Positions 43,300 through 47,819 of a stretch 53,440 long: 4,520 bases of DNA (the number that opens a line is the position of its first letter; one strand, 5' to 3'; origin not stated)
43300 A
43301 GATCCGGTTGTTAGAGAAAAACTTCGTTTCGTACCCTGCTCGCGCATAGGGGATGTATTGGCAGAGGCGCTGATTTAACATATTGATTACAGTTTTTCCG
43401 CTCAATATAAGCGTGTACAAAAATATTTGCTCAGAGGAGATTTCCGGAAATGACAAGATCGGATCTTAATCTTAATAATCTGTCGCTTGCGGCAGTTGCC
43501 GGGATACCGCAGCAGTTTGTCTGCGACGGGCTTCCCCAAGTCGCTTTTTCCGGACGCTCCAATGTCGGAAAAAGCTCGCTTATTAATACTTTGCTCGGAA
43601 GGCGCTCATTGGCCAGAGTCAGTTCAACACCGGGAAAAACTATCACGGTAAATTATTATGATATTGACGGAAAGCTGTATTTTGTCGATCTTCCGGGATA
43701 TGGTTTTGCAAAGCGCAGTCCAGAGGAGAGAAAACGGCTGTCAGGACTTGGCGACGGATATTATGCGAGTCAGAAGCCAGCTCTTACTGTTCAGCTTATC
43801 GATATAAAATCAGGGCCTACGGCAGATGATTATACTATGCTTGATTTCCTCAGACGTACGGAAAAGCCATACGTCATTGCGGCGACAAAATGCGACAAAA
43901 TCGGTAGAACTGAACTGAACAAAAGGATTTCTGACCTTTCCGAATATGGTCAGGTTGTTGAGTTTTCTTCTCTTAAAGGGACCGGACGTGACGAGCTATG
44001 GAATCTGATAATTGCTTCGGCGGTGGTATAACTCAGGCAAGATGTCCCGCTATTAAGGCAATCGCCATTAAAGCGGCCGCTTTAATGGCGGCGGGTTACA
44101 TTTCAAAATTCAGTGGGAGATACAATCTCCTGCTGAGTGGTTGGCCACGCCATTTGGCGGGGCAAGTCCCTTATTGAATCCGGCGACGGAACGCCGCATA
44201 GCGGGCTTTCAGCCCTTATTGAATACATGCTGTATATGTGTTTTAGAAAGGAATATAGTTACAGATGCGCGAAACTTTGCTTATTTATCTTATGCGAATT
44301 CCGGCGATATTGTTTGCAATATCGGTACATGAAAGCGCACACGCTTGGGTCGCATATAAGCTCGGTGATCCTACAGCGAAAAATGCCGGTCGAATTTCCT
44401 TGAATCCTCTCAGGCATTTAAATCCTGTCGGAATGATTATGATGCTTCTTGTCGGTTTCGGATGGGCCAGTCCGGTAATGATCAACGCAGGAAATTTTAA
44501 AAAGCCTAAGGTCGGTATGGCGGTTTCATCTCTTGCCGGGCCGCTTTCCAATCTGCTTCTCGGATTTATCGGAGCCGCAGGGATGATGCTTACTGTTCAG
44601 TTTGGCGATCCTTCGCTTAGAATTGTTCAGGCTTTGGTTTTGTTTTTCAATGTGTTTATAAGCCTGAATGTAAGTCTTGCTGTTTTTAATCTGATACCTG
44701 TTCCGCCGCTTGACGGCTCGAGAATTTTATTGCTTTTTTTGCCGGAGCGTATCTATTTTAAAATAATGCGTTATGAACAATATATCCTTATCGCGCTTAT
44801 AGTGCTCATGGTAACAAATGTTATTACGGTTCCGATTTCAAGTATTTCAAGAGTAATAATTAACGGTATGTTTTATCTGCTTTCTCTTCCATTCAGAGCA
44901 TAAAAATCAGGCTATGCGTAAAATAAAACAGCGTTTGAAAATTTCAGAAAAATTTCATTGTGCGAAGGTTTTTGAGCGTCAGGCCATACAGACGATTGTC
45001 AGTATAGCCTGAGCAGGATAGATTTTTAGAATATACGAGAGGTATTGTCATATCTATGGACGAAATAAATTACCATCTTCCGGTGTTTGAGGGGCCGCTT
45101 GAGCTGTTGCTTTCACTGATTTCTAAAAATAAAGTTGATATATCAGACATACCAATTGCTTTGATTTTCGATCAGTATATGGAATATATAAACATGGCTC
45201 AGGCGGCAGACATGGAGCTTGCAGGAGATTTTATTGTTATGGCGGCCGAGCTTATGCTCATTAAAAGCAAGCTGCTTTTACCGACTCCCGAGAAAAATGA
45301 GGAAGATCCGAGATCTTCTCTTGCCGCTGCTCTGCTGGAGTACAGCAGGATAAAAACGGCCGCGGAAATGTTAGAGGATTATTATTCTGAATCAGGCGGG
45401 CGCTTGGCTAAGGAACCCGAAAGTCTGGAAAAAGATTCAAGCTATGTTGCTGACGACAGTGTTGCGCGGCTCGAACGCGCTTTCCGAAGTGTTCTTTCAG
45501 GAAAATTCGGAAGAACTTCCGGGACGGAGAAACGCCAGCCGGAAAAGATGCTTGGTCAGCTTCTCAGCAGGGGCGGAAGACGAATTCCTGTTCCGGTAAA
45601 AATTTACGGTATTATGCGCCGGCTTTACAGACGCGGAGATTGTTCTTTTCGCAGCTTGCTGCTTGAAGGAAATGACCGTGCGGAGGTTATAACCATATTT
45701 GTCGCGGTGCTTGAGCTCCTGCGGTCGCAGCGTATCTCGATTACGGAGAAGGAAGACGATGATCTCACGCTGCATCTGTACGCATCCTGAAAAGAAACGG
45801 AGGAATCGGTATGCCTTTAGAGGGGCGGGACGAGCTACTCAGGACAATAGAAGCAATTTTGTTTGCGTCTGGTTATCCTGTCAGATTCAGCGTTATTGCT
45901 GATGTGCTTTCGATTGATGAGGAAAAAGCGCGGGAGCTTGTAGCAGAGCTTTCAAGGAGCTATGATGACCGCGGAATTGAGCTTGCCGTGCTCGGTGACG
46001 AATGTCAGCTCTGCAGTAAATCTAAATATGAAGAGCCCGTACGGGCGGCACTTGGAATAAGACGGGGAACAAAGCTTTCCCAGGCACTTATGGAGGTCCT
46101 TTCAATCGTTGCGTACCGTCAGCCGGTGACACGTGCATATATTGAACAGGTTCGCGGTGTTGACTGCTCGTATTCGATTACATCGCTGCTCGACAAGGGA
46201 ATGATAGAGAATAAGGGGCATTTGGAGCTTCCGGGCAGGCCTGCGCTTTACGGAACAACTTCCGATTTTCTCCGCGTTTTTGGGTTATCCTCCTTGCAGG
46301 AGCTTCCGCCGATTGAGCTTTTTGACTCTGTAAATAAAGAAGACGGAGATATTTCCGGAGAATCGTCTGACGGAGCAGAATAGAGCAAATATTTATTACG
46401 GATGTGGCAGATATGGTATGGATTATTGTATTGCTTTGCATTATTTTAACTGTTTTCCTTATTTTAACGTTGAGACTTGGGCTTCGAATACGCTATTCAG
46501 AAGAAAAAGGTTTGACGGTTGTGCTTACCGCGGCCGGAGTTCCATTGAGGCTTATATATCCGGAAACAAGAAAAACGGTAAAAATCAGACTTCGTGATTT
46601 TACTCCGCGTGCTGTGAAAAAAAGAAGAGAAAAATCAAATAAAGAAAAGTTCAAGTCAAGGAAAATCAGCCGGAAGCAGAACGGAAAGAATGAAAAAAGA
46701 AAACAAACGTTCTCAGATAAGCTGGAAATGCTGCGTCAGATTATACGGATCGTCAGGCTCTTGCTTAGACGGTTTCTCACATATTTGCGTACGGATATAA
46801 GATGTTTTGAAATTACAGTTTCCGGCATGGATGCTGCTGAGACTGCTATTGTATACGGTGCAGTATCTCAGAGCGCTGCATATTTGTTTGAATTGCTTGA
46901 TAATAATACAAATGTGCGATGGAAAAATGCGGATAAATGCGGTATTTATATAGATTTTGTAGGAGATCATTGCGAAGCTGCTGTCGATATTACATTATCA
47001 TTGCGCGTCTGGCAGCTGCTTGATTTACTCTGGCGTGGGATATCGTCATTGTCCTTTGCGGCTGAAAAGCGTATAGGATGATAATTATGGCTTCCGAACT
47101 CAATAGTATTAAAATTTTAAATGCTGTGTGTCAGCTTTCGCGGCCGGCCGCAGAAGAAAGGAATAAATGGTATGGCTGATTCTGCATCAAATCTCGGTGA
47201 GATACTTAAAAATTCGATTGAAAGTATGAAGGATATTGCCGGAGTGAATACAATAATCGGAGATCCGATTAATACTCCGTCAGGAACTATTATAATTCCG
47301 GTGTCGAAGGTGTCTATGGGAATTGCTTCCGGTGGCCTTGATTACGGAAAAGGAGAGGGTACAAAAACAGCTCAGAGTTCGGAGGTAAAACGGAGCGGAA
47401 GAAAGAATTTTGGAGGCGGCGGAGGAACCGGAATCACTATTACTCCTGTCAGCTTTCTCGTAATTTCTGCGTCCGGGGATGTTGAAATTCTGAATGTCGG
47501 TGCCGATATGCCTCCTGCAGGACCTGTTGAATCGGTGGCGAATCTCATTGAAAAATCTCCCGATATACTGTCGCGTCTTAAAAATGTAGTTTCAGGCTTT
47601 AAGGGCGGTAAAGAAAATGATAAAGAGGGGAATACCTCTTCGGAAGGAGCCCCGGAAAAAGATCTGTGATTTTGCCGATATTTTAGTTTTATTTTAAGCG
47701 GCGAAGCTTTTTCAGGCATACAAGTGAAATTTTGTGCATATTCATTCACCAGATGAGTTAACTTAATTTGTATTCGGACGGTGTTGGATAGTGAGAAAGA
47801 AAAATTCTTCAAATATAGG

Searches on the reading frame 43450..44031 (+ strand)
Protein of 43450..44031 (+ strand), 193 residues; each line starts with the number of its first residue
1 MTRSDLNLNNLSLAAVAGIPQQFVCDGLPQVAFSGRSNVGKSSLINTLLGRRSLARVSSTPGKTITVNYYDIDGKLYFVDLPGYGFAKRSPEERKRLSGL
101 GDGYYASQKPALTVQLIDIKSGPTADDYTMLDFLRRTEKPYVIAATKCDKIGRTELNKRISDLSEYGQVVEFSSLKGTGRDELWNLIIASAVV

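Call 12: search_protein_families(library=pfam, proteins=[window:43450-44031:+])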
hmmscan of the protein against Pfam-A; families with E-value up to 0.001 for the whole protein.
window:43450-44031:+ (193 aa): 5 families
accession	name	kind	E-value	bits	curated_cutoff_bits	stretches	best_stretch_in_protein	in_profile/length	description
PF01926.29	MMR_HSR1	-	1.3e-21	77.3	21.9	1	30-147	1-113/113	50S ribosome-binding GTPase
PF02421.24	FeoB_N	-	1.9e-10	40.9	27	1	30-185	2-154/156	Ferrous iron transport protein B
PF03193.22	RsgA_GTPase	-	1.5e-06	28.5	30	1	31-83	109-167/174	RsgA GTPase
PF00009.33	GTP_EFTU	-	0.00053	20.1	26.5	0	112-188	95-183/188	Elongation factor Tu GTP binding domain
PF00350.29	Dynamin_N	-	0.00075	20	27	0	31-56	1-26/168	Dynamin family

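Call 16: find_encoding_contigs(protein=window:43450-44031:+, flank=10000, max_places=10)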
Protein window:43450-44031:+ (193 aa): 24 contigs read that carry it; 5 places shown.
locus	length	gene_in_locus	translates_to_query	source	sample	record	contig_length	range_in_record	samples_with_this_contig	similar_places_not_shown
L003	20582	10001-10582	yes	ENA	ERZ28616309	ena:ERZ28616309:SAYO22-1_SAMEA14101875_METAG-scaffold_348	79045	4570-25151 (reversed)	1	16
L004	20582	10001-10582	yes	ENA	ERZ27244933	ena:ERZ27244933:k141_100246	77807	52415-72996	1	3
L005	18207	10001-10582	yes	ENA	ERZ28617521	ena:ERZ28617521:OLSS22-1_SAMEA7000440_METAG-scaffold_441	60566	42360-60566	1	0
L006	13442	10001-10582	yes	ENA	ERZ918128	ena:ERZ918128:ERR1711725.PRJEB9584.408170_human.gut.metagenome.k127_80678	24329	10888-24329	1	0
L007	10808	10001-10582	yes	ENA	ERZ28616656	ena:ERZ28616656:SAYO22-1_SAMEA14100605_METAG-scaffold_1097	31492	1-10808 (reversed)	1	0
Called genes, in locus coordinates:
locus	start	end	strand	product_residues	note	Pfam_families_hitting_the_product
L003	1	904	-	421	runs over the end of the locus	PF00535:Glycos_transf_2, PF13641:Glyco_tranf_2_3, PF13632:Glyco_trans_2_3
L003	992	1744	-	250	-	PF03602:Cons_hypoth95 (faint), PF05175:MTS, PF06325:PrmA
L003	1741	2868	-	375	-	PF07136:DUF1385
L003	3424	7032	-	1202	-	PF01855:POR_N, PF17147:PFOR_II, PF01558:POR, PF10371:EKR, PF12838:Fer4_7, PF13183:Fer4_8 (weak), PF13237:Fer4_10 (weak), PF02775:TPP_enzyme_C, +4 more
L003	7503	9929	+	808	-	PF02190:LON_substr_bdg, PF08298:AAA_PrkA (weak), PF00004:AAA, PF07728:AAA_5, PF20720:nSTAND3 (faint), PF22667:Lon_lid, PF05362:Lon_C, PF13541:ChlI (weak)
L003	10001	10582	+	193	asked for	PF03193:RsgA_GTPase (faint), PF01926:MMR_HSR1, PF02421:FeoB_N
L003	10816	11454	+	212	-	PF02163:Peptidase_M50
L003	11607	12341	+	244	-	PF02616:SMC_ScpA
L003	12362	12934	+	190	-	PF04079:SMC_ScpB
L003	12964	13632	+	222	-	-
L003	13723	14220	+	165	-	PF09579:Spore_YtfJ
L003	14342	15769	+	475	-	PF00768:Peptidase_S11, PF07943:PBP5_C (faint)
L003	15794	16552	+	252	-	PF00849:PseudoU_synth_2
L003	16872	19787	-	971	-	PF17854:FtsK_alpha, PF01580:FtsK_SpoIIIE, PF09397:FtsK_gamma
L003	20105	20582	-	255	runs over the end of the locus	PF04018:VCA0040-like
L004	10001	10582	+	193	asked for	PF03193:RsgA_GTPase (faint), PF01926:MMR_HSR1, PF02421:FeoB_N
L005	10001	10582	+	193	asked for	PF03193:RsgA_GTPase (faint), PF01926:MMR_HSR1, PF02421:FeoB_N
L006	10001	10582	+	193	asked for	PF03193:RsgA_GTPase (faint), PF01926:MMR_HSR1, PF02421:FeoB_N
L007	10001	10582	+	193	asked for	PF03193:RsgA_GTPase (faint), PF01926:MMR_HSR1, PF02421:FeoB_N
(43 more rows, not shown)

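Call 20: list_cluster_members(proteins=[window:43450-44031:+, window:40952-43378:+, window:35190-36317:-, window:49243-50001:+])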
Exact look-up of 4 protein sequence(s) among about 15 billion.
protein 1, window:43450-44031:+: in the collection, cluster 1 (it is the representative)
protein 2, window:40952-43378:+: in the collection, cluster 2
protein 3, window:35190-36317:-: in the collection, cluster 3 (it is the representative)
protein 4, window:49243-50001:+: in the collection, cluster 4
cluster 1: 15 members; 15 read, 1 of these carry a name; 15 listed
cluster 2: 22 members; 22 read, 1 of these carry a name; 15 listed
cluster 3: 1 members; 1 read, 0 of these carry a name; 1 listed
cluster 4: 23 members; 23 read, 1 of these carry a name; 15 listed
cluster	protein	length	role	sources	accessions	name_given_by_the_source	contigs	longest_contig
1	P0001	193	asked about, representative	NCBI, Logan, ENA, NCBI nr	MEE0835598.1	MAG: ribosome biogenesis GTP-binding protein YihA/YsxC [Clostridia bacterium] | ribosome biogenesis GTP-binding protein YihA/YsxC [Clostridia bacterium]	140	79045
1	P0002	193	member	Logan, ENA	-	-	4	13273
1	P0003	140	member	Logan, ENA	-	-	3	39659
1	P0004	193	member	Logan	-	-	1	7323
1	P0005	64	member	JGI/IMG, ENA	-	-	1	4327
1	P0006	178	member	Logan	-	-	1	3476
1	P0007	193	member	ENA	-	-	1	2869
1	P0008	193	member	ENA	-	-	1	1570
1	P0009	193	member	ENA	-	-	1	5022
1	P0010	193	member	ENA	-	-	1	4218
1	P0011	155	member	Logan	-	-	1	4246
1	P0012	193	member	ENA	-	-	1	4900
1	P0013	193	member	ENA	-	-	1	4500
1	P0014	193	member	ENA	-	-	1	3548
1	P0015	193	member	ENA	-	-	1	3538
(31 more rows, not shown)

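Call 22: find_homologous_proteins(query=window:43450-44031:+, max_evalue=1e-30)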
Query window:43450-44031:+ (193 aa): 6651 proteins with E <= 1e-30 among 8000 candidates; the best 120 are listed.
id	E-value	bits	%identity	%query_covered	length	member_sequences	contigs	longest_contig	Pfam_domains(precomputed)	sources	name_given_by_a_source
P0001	2.0e-121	421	100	100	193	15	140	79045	PF01926.30,PF02421.25,PF03193.23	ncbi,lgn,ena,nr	ncbi:MAG: ribosome biogenesis GTP-binding protein YihA/YsxC [Clostridia bacterium]|nr:ribosome bioge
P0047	2.2e-105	368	89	98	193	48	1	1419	PF01926.30,PF02421.25,PF03193.23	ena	-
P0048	1.1e-90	320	79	96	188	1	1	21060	PF01926.30,PF02421.25,PF03193.23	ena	-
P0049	2.5e-89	316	74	99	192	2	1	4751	PF01926.30,PF02421.25,PF03193.23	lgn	-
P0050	4.0e-82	293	70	99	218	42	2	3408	PF01926.30,PF02421.25,PF03193.23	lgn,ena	-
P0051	7.0e-82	292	70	97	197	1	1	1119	PF01926.30,PF02421.25,PF03193.23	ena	-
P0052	5.2e-80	286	71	98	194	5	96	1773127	PF01926.30,PF02421.25,PF03193.23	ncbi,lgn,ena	-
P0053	5.3e-79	282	70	97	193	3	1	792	PF01926.30,PF02421.25,PF03193.23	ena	-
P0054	5.4e-77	276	69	98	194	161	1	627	PF01926.30,PF02421.25,PF03193.23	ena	-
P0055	2.0e-74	267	66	96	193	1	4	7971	PF01926.30,PF02421.25,PF00009.34,PF03193.23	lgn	-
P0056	2.2e-74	267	66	96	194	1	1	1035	PF01926.30,PF02421.25,PF03193.23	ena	-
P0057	5.2e-70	253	66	96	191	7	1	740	PF01926.30,PF02421.25,PF03193.23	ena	-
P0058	1.0e-69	252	65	95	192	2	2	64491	PF01926.30,PF02421.25,PF03193.23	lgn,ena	-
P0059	3.1e-69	251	63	93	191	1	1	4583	PF01926.30,PF00350.30,PF02421.25,PF03193.23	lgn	-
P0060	1.7e-68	248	64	95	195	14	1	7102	PF01926.30,PF02421.25,PF03193.23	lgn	-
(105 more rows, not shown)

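Call 23: find_encoding_contigs(protein=P0048, flank=10000, max_places=3)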
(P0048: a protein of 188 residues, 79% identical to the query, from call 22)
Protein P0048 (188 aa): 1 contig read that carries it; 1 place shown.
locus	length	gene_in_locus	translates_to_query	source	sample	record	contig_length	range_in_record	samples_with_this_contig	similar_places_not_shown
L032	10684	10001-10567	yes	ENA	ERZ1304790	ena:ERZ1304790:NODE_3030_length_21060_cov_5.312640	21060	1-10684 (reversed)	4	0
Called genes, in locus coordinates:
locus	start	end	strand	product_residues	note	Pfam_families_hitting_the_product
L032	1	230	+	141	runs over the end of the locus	PF09148:DUF1934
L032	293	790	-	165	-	-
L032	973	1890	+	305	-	PF08486:SpoIID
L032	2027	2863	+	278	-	PF01551:Peptidase_M23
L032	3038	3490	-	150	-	PF01928:CYTH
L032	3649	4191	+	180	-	PF01965:DJ-1_PfpI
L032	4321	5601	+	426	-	PF05697:Trigger_N, PF00254:FKBP_C, PF05698:Trigger_C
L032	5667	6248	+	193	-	PF00574:CLP_protease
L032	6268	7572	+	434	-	PF06689:zf-C4_ClpX, PF00493:MCM (weak), PF05496:RuvB_N (faint), PF01078:Mg_chelatase (faint), PF00004:AAA, PF07724:AAA_2, PF07728:AAA_5 (faint), PF10431:ClpB_D2-small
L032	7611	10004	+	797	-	PF02190:LON_substr_bdg, PF13401:AAA_22 (faint), PF07728:AAA_5, PF13191:AAA_16 (weak), PF00004:AAA, PF22667:Lon_lid, PF05362:Lon_C, PF13541:ChlI, +1 more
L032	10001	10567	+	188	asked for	PF03193:RsgA_GTPase (weak), PF02421:FeoB_N, PF01926:MMR_HSR1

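Call 24: find_encoding_contigs(protein=P0052, flank=10000, max_places=3)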
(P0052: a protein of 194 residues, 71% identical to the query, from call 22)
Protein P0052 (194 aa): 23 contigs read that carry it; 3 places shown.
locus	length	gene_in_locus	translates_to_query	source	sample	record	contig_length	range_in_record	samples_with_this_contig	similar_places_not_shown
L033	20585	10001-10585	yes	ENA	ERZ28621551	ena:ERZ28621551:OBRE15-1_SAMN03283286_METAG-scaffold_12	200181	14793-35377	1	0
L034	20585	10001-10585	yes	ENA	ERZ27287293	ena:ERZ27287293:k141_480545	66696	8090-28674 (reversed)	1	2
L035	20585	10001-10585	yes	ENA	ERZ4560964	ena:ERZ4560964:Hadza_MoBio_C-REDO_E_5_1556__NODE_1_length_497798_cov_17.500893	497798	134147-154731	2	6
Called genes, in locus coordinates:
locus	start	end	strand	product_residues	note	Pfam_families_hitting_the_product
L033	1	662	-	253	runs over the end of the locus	PF00142:Fer4_NifH (faint), PF01656:CbiA, PF02374:ArsA_ATPase (weak), PF06564:CBP_BcsQ (weak), PF09140:MipZ, PF10609:ParA, PF13614:AAA_31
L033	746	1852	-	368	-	PF02195:ParB_N, PF17762:HTH_ParB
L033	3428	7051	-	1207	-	PF01855:POR_N, PF17147:PFOR_II, PF01558:POR, PF10371:EKR, PF00037:Fer4 (weak), PF12838:Fer4_7, PF13484:Fer4_16 (weak), PF02775:TPP_enzyme_C, +4 more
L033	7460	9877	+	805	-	PF02190:LON_substr_bdg, PF13191:AAA_16 (faint), PF00004:AAA, PF07728:AAA_5, PF22667:Lon_lid, PF05362:Lon_C, PF13541:ChlI (weak)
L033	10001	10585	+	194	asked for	PF03193:RsgA_GTPase (faint), PF01926:MMR_HSR1, PF02421:FeoB_N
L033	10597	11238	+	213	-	PF02163:Peptidase_M50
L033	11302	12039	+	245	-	PF02616:SMC_ScpA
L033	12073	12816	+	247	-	PF04079:SMC_ScpB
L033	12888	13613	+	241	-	-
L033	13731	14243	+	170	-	PF09579:Spore_YtfJ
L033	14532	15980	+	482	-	PF00768:Peptidase_S11, PF13354:Beta-lactamase2 (weak), PF07943:PBP5_C (weak)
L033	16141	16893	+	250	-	PF01479:S4 (weak), PF00849:PseudoU_synth_2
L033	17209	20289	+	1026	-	PF06452:CBM9_1 (faint), PF00404:Dockerin_1 (weak)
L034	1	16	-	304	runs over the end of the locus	PF02195:ParB_N, PF17762:HTH_ParB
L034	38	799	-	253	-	PF00142:Fer4_NifH (faint), PF01656:CbiA, PF02374:ArsA_ATPase (weak), PF06564:CBP_BcsQ (weak), PF09140:MipZ, PF10609:ParA, PF13614:AAA_31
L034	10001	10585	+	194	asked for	PF03193:RsgA_GTPase (faint), PF01926:MMR_HSR1, PF02421:FeoB_N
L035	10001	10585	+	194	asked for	PF03193:RsgA_GTPase (faint), PF01926:MMR_HSR1, PF02421:FeoB_N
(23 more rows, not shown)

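Call 32: find_encoding_contigs(protein=P0047, flank=10000, max_places=3)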
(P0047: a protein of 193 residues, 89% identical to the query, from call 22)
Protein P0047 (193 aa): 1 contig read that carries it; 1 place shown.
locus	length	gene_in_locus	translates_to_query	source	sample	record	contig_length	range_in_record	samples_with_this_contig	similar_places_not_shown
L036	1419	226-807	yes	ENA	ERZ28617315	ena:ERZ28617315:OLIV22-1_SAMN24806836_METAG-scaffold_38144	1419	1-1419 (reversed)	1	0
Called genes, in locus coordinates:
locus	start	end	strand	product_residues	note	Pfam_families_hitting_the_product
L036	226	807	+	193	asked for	PF03193:RsgA_GTPase (faint), PF01926:MMR_HSR1, PF02421:FeoB_N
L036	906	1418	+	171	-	?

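Call 33: find_encoding_contigs(protein=P0049, flank=10000, max_places=3)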
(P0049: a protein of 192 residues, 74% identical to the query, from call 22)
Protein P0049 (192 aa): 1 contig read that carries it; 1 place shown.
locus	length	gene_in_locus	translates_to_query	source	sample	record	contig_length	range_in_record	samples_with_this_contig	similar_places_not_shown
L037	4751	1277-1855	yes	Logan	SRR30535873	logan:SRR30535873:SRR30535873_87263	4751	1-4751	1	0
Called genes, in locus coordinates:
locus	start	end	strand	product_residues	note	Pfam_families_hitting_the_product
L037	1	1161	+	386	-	?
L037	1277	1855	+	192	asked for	PF03193:RsgA_GTPase (faint), PF01926:MMR_HSR1, PF02421:FeoB_N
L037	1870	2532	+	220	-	PF02163:Peptidase_M50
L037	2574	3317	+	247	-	PF02616:SMC_ScpA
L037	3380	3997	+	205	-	PF04079:SMC_ScpB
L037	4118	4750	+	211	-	?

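Call 79: find_encoding_contigs(protein=L003:16872-19787:-, flank=10000, max_places=3)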
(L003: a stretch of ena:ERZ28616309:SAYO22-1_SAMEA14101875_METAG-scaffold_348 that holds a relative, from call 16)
Protein L003:16872-19787:- (971 aa): 24 contigs read that carry it; 3 places shown.
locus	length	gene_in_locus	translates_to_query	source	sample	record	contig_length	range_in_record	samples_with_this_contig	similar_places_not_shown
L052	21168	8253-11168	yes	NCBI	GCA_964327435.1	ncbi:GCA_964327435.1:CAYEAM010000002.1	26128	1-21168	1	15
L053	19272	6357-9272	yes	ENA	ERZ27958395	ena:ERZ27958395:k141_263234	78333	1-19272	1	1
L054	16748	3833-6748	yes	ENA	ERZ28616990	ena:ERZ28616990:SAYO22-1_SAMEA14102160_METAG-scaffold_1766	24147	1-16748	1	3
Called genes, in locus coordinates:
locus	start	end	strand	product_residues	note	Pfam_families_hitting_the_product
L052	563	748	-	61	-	-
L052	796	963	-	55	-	-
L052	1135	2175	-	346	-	PF00672:HAMP, PF00512:HisKA, PF02518:HATPase_c, PF13581:HATPase_c_2 (weak)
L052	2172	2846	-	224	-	PF00072:Response_reg, PF00486:Trans_reg_C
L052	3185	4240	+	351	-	PF13493:DUF4118, PF00512:HisKA, PF02518:HATPase_c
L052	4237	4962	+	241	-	PF00072:Response_reg, PF00486:Trans_reg_C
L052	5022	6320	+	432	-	PF02386:TrkH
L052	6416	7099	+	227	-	PF01210:NAD_Gly3P_dh_N (weak), PF02254:TrkA_N, PF03446:NAD_binding_2 (weak), PF03721:UDPG_MGDP_dh_N (faint), PF03807:F420_oxidored (weak), PF02080:TrkA_C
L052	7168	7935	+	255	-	PF04018:VCA0040-like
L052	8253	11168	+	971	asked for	PF17854:FtsK_alpha, PF01580:FtsK_SpoIIIE, PF09397:FtsK_gamma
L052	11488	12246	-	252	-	PF00849:PseudoU_synth_2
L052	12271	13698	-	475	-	PF00768:Peptidase_S11, PF07943:PBP5_C (faint)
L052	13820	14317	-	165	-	PF09579:Spore_YtfJ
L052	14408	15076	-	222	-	-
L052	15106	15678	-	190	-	PF04079:SMC_ScpB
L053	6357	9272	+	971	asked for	PF17854:FtsK_alpha, PF01580:FtsK_SpoIIIE, PF09397:FtsK_gamma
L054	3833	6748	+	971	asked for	PF17854:FtsK_alpha, PF01580:FtsK_SpoIIIE, PF09397:FtsK_gamma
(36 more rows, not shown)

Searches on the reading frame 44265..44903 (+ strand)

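Call 12: search_protein_families(library=pfam, proteins=[window:44265-44903:+])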
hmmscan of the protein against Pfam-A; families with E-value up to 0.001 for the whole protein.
window:44265-44903:+ (212 aa): 1 family
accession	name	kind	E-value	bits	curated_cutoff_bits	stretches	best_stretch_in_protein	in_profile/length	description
PF02163.28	Peptidase_M50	-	4.3e-12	46.3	27.2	1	122-179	157-218/221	Peptidase family M50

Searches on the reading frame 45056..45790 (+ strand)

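Call 40: search_protein_families(library=pfam, proteins=[window:45056-45790:+], max_evalue=0.00001)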
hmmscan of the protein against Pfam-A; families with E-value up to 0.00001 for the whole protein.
window:45056-45790:+ (244 aa): 1 family
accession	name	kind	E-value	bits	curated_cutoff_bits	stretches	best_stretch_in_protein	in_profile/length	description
PF02616.19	SMC_ScpA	-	7.3e-23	82.2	24.6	1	21-235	1-224/232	Segregation and condensation protein ScpA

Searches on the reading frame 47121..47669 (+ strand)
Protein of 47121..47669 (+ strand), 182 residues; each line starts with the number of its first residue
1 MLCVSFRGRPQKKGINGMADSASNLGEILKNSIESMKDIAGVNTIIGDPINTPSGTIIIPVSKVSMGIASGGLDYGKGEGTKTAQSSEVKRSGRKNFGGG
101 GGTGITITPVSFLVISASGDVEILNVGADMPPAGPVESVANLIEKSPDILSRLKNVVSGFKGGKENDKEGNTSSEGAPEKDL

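Call 40: search_protein_families(library=pfam, proteins=[window:47121-47669:+], max_evalue=0.00001)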
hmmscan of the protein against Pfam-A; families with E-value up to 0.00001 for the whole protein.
window:47121-47669:+ (182 aa): 1 family
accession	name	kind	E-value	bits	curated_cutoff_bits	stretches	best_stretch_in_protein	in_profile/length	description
PF09579.15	Spore_YtfJ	-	3.6e-18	66.1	25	1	50-150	1-80/81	Sporulation protein YtfJ (Spore_YtfJ)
